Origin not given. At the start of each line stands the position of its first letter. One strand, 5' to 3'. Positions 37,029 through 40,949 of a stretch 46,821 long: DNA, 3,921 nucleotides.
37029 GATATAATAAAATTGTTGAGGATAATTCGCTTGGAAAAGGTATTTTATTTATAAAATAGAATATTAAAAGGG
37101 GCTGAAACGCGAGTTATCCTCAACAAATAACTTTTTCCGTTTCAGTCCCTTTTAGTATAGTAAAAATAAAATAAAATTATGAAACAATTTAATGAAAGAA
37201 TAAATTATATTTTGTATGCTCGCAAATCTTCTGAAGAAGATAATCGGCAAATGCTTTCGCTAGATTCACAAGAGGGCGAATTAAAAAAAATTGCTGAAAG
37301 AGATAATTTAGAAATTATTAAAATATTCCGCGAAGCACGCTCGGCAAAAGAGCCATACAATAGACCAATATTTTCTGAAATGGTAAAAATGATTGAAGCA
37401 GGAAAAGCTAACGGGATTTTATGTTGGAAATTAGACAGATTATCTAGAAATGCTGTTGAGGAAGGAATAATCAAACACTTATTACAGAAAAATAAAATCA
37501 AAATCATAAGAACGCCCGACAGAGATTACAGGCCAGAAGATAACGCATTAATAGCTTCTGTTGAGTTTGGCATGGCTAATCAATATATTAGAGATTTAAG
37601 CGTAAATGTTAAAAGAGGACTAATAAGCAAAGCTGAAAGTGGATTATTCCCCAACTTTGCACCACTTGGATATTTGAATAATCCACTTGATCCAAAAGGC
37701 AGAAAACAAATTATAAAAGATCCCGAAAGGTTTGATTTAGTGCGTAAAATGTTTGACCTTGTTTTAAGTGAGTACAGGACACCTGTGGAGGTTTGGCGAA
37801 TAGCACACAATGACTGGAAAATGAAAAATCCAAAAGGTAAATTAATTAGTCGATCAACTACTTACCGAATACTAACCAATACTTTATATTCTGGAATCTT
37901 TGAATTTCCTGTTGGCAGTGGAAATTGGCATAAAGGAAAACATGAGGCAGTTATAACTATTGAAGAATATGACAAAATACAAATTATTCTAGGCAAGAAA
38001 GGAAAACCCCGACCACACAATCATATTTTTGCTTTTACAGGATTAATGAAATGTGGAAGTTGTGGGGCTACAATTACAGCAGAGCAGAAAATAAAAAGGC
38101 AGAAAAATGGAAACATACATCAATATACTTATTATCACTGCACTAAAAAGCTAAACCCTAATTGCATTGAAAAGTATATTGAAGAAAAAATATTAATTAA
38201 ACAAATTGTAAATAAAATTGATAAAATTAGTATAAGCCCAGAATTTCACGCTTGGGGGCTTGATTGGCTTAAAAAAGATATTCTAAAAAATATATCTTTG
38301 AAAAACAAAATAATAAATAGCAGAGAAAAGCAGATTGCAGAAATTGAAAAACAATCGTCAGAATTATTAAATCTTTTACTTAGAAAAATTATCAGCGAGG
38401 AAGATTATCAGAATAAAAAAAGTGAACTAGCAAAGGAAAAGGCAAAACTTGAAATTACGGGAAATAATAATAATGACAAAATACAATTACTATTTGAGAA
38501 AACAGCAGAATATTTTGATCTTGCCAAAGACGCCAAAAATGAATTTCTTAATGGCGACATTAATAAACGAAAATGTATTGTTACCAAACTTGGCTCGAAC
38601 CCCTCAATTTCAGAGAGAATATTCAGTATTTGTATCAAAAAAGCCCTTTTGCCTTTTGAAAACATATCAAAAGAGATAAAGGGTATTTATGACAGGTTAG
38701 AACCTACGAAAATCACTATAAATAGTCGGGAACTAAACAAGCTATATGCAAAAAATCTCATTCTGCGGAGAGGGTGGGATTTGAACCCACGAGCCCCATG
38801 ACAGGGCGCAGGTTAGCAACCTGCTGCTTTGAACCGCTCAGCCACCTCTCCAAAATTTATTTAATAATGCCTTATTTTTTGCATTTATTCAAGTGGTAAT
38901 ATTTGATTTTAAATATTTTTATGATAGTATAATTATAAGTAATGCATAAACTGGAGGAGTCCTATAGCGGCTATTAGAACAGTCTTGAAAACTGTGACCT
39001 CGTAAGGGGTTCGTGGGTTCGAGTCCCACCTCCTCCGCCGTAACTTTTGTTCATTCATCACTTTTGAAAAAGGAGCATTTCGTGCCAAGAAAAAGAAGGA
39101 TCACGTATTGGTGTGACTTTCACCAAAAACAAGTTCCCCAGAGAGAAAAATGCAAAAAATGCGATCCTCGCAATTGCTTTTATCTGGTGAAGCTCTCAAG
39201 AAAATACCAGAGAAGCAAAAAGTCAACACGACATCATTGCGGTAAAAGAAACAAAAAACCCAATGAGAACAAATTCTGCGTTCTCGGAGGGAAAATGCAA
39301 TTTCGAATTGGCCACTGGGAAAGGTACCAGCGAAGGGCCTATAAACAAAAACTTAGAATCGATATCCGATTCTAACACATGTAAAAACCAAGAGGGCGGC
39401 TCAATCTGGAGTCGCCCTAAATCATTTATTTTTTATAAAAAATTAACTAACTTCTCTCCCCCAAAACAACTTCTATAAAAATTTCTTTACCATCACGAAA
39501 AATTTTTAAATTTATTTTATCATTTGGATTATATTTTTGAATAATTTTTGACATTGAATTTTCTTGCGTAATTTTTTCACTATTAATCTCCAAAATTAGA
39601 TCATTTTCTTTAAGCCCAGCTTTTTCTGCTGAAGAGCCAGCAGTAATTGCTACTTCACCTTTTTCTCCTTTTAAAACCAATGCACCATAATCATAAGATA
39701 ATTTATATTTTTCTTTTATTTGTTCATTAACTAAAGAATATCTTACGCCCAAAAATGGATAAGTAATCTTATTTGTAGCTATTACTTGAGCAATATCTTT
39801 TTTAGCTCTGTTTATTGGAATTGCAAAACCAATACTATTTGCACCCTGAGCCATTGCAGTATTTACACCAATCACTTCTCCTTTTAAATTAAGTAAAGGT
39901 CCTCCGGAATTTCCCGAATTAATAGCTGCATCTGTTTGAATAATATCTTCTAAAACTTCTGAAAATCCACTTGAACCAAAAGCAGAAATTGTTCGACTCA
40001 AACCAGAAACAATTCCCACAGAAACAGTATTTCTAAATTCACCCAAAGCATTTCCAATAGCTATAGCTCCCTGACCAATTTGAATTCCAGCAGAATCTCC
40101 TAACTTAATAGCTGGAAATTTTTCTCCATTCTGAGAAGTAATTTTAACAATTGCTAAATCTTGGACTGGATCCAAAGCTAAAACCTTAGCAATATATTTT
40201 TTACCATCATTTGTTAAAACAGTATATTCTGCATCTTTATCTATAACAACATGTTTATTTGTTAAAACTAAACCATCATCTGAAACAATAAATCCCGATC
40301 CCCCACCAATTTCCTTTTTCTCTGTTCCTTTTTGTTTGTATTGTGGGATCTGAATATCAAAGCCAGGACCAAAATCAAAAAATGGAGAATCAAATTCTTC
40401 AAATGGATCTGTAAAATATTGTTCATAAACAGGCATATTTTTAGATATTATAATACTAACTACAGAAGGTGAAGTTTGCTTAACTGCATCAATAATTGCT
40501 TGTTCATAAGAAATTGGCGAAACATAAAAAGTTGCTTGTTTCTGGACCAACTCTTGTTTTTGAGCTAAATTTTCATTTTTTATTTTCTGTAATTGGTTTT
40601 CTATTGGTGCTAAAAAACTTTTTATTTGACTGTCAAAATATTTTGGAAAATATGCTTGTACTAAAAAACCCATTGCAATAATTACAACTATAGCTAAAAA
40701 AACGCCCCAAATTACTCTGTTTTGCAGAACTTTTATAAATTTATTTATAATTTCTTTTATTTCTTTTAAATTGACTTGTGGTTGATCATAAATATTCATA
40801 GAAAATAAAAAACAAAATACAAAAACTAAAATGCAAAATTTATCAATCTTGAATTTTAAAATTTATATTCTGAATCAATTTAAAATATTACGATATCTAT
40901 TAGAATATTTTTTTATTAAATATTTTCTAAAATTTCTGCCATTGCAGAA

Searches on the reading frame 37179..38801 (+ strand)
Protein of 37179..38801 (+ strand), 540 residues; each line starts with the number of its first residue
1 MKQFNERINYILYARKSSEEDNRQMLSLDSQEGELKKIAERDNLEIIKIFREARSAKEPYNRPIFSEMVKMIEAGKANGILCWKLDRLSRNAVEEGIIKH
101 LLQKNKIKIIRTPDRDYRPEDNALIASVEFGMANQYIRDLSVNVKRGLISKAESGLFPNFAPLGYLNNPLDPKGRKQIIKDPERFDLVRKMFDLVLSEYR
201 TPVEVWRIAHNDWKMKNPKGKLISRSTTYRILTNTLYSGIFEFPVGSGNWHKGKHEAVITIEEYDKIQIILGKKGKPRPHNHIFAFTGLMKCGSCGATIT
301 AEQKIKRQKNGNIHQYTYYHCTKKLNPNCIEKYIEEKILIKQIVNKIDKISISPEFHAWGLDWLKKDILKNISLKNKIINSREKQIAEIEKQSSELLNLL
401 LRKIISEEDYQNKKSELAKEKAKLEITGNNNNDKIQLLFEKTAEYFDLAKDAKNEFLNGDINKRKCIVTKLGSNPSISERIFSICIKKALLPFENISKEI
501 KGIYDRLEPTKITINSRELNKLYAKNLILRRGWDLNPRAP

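Call 61: search_protein_families(library=pfam, proteins=[window:37179-38801:+], max_evalue=0.001)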
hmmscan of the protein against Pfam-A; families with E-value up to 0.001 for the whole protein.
window:37179-38801:+ (540 aa): 3 families
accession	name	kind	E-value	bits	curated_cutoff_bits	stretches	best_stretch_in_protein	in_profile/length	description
PF00239.26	Resolvase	-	8.9e-19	68.5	23.3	1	11-155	2-143/145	Resolvase, N terminal domain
PF13408.12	Zn_ribbon_recom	-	2.4e-09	37.9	25.3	1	286-347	2-57/58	Recombinase zinc beta ribbon domain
PF07508.19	Recombinase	-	6.2e-06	26.8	21.1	1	183-271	2-99/102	Recombinase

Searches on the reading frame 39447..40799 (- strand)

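Call 61: search_protein_families(library=pfam, proteins=[window:39447-40799:-], max_evalue=0.001)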
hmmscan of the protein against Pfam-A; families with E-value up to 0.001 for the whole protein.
window:39447-40799:- (450 aa): 6 families
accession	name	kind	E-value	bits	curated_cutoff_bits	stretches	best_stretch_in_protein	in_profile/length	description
PF13365.12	Trypsin_2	-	4e-32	112.4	27.6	1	167-312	1-144/144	Trypsin-like peptidase domain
PF00089.32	Trypsin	-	1.5e-18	67.8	20.6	1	168-334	28-218/220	Trypsin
PF13180.12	PDZ_2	-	3.7e-10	40.4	27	1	350-444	3-78/80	PDZ domain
PF10459.15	Peptidase_S46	-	1.9e-08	33.9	22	1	165-187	47-69/698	Peptidase S46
PF17820.7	PDZ_6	-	2e-08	34.3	27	1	385-433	5-52/54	PDZ domain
PF00595.29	PDZ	-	2.2e-06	28.4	23.2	1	385-433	32-80/81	PDZ domain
